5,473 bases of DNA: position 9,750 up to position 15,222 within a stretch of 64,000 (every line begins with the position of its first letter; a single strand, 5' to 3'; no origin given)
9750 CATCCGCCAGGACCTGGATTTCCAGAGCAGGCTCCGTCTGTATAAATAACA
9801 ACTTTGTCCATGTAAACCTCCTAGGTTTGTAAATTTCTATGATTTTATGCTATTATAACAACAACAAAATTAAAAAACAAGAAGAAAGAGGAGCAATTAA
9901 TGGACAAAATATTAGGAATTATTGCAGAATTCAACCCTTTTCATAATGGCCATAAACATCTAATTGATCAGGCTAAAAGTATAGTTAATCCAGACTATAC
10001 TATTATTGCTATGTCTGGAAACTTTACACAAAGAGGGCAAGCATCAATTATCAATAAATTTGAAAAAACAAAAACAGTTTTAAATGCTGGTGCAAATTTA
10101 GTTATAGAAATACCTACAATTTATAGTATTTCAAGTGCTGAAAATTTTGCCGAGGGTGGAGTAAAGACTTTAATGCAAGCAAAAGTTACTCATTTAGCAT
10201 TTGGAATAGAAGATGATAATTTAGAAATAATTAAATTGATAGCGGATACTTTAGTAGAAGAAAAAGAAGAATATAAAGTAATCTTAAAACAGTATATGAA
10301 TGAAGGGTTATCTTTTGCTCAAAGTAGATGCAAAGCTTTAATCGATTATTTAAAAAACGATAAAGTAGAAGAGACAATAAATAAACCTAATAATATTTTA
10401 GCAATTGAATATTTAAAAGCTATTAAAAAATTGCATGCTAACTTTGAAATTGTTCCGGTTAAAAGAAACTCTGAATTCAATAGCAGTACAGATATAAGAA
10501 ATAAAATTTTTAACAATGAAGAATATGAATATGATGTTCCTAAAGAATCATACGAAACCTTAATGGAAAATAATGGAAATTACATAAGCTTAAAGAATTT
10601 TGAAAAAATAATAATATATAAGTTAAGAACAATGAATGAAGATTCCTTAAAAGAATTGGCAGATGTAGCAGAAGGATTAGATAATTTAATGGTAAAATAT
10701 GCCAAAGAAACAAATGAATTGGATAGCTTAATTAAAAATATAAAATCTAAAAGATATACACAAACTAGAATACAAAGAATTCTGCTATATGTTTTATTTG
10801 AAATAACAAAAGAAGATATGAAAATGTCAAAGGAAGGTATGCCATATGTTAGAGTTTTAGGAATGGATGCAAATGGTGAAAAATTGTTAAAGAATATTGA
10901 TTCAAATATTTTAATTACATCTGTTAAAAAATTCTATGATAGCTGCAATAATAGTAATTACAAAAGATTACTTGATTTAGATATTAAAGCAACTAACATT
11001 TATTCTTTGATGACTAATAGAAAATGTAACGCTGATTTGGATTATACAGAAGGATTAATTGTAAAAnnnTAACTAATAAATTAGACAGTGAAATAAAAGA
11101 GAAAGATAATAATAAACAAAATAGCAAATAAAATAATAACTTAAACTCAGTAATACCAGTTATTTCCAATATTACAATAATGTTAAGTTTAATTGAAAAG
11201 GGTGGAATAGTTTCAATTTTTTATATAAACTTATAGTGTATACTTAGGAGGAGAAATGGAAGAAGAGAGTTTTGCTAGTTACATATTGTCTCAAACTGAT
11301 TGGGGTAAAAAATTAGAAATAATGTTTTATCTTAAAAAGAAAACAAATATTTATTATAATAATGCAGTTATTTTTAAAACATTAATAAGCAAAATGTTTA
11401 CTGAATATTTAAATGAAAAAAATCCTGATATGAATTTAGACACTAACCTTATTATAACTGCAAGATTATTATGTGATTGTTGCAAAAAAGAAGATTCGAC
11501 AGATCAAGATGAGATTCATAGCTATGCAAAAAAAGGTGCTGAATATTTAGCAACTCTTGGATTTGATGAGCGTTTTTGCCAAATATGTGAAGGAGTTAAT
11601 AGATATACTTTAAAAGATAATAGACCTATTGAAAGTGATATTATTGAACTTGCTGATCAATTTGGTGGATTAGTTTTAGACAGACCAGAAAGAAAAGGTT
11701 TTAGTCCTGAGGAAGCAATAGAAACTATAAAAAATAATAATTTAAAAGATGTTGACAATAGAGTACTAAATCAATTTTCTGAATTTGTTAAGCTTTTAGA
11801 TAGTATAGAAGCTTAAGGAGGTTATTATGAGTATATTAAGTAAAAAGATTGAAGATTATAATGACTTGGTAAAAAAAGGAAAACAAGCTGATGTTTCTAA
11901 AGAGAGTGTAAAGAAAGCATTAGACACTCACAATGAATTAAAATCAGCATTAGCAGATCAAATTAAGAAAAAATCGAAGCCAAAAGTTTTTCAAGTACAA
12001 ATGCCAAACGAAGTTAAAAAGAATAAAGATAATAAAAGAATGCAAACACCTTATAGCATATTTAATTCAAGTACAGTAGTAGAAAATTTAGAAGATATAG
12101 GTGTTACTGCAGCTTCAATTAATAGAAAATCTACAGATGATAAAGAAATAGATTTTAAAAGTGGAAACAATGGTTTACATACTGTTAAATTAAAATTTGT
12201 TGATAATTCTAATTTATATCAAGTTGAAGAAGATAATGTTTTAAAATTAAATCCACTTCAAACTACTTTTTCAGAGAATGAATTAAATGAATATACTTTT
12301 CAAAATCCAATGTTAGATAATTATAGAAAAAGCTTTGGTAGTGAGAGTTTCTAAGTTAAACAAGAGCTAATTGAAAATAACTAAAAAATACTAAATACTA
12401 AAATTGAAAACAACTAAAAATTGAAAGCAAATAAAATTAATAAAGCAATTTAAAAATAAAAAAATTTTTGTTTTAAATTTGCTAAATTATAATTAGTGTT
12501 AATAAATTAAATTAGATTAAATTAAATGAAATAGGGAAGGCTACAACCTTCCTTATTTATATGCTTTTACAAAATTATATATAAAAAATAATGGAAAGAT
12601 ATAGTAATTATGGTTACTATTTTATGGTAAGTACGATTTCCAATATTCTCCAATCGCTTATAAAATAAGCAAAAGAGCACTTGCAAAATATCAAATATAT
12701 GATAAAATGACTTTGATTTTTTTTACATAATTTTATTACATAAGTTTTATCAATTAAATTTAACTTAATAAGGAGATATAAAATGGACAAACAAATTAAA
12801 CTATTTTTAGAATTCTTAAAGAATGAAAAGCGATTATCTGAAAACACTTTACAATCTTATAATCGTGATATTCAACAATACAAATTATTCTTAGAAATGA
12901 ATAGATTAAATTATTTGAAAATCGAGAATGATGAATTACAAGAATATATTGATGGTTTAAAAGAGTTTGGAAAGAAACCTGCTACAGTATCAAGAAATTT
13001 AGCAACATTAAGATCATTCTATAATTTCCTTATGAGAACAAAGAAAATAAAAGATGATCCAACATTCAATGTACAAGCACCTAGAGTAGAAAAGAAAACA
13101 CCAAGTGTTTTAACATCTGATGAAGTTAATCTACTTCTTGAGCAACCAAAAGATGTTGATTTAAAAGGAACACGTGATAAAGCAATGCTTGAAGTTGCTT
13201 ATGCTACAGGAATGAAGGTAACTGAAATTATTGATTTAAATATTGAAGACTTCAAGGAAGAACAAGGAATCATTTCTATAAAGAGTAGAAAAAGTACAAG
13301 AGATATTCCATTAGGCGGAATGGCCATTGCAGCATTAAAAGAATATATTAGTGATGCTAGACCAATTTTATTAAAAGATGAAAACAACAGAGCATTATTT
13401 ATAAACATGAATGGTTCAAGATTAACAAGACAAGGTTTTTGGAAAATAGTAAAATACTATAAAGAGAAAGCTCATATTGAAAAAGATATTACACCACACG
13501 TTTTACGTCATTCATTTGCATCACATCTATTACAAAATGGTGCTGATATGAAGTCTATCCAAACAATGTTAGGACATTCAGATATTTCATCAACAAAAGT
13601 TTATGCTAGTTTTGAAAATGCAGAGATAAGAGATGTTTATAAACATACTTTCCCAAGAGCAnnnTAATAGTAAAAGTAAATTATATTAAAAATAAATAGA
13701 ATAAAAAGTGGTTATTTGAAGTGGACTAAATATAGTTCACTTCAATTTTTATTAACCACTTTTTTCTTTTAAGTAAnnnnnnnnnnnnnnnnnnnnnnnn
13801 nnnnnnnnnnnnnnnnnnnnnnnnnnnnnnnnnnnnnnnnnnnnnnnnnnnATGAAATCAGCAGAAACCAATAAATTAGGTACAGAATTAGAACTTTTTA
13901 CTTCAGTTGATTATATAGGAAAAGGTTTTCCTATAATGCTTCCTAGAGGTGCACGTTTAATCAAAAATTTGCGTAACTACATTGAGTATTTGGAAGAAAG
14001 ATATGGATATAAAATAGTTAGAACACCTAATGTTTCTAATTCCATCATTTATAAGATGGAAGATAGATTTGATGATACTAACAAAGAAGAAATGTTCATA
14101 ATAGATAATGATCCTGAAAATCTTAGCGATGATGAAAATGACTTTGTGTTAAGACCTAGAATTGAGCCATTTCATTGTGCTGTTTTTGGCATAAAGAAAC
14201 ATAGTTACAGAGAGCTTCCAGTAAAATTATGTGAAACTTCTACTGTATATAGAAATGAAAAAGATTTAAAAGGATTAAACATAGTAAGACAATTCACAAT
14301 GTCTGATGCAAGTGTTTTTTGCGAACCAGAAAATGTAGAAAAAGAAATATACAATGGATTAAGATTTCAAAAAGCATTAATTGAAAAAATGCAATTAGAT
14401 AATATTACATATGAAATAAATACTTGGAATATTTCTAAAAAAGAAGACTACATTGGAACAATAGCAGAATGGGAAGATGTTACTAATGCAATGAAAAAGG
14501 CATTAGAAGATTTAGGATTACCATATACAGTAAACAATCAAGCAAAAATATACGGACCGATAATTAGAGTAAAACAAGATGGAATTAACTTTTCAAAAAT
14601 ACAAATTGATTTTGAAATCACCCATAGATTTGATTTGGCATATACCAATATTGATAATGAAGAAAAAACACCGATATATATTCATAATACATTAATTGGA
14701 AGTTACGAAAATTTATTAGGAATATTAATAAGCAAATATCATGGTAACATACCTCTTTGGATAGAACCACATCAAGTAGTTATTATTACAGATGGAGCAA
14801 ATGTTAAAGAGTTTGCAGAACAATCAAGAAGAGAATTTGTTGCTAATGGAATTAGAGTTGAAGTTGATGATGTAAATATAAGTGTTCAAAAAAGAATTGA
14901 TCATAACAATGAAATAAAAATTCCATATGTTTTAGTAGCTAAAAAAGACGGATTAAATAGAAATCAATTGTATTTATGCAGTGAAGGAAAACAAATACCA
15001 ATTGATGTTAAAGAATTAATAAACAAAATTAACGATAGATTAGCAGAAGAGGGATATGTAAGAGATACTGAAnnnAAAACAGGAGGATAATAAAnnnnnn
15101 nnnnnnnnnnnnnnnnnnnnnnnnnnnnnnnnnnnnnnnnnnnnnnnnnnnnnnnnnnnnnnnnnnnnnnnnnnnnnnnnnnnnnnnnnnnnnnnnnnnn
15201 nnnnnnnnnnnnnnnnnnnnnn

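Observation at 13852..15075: Truncated ThrRS paralog lacking the editing/TGS domains and two of three zinc ligands, with no T-box leader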

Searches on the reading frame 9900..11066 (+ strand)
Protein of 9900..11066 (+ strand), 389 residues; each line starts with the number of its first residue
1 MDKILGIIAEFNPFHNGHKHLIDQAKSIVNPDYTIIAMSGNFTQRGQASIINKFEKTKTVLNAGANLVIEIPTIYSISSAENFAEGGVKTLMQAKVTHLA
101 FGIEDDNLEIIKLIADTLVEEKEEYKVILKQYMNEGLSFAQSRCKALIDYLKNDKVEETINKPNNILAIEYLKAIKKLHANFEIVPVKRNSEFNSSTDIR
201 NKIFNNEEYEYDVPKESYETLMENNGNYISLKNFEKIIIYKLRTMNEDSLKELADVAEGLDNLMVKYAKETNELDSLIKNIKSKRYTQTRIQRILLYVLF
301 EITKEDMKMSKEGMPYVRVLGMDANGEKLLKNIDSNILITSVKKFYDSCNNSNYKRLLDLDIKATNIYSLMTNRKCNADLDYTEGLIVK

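Call 18: search_protein_families(library=pfam, proteins=[window:9900-11066:+], max_evalue=0.1)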
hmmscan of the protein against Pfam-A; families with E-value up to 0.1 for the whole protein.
window:9900-11066:+ (389 aa): 2 families
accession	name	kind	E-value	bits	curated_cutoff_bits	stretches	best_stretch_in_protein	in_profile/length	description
PF05636.17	HIGH_NTase1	-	7.3e-118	394.8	27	1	3-377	2-395/402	HIGH Nucleotidyl Transferase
PF01467.32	CTP_transf_like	-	3.8e-07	30.8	21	1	11-201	6-132/133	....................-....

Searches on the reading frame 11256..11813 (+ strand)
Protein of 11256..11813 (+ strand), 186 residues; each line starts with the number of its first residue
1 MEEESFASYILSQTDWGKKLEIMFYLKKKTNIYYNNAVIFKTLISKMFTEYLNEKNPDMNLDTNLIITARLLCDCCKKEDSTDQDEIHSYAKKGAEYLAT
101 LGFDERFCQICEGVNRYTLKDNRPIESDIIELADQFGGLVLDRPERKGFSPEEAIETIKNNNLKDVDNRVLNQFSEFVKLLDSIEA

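Call 18: search_protein_families(library=pfam, proteins=[window:11256-11813:+], max_evalue=0.1)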
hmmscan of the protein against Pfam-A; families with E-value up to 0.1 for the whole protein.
window:11256-11813:+ (186 aa): 2 families
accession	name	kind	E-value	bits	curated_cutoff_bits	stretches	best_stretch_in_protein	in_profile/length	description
PF13487.12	HD_5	-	0.0046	17.2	27.2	1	122-169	122-169/170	HD domain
PF01966.28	HD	-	0.019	15.7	22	0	51-136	11-113/116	HD domain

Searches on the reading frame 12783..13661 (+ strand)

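Call 18: search_protein_families(library=pfam, proteins=[window:12783-13661:+], max_evalue=0.1)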
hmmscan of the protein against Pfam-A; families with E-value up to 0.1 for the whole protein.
window:12783-13661:+ (293 aa): 5 families
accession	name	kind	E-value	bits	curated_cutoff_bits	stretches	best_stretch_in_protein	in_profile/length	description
PF00589.27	Phage_integrase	-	1.1e-43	149.4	27.1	1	109-276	2-167/172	Phage integrase family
PF02899.23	Phage_int_SAM_1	-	1.3e-20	73.8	22.3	1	5-86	1-82/83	Phage integrase, N-terminal SAM-like domain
PF13495.12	Phage_int_SAM_4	-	7e-06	26.8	27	1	8-84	5-79/85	Phage integrase, N-terminal SAM-like domain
PF13102.12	Phage_int_SAM_5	-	0.0099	16.7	22.3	1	6-94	4-95/98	Phage integrase SAM-like domain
PF24624.1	Int_N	-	0.06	14.5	27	0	36-93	34-92/100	Phage integrase, N-terminal domain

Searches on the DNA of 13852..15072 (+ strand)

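Call 25: search_rna_families(sources=[L002, L004, L005, L013, L020, L021, L039], threshold=gathering)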
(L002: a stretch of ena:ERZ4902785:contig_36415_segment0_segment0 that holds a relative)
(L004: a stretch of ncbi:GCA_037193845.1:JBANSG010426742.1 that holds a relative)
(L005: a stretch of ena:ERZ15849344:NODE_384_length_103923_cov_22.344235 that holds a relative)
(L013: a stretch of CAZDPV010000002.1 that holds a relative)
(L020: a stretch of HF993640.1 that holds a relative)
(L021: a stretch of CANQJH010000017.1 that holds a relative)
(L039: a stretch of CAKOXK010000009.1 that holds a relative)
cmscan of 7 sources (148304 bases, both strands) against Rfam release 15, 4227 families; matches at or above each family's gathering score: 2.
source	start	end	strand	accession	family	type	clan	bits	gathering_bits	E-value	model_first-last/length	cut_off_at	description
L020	20592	20784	-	RF00013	6S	Gene;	-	93.8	46.4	4.6e-17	1-187/187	no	6S / SsrS RNA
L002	1536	1608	+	RF00005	tRNA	Gene; tRNA;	CL00001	67.3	29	4e-12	1-71/71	no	tRNA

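Call 82: search_rna_families(sources=[L005, L020, L013], threshold=evalue, max_evalue=0.5)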
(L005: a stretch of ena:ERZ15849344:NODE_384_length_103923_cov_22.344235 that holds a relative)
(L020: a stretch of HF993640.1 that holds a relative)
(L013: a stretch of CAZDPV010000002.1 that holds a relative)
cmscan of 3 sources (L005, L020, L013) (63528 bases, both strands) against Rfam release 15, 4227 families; matches with E-value up to 0.5: 3.
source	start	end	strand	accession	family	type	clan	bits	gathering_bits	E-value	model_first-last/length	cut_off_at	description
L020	20592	20784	-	RF00013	6S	Gene;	-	93.8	46.4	2e-17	1-187/187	no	6S / SsrS RNA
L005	7718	7915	+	RF00230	T-box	Cis-reg; leader;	-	71.3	93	1.9e-13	1-219/219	no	T-box leader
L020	7627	7830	+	RF00230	T-box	Cis-reg; leader;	-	60.5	93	1.1e-10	1-219/219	no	T-box leader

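Call 84: search_rna_families(sources=[L002, L004, L039], threshold=evalue, max_evalue=0.5)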
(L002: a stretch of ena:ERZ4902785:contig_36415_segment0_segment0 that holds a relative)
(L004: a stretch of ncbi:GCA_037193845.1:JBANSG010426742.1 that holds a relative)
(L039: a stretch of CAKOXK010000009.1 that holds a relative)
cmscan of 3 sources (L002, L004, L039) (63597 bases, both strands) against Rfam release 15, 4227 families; matches with E-value up to 0.5: 1.
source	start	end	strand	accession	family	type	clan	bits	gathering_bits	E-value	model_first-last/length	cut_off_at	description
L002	1536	1608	+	RF00005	tRNA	Gene; tRNA;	CL00001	67.3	29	1.7e-12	1-71/71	no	tRNA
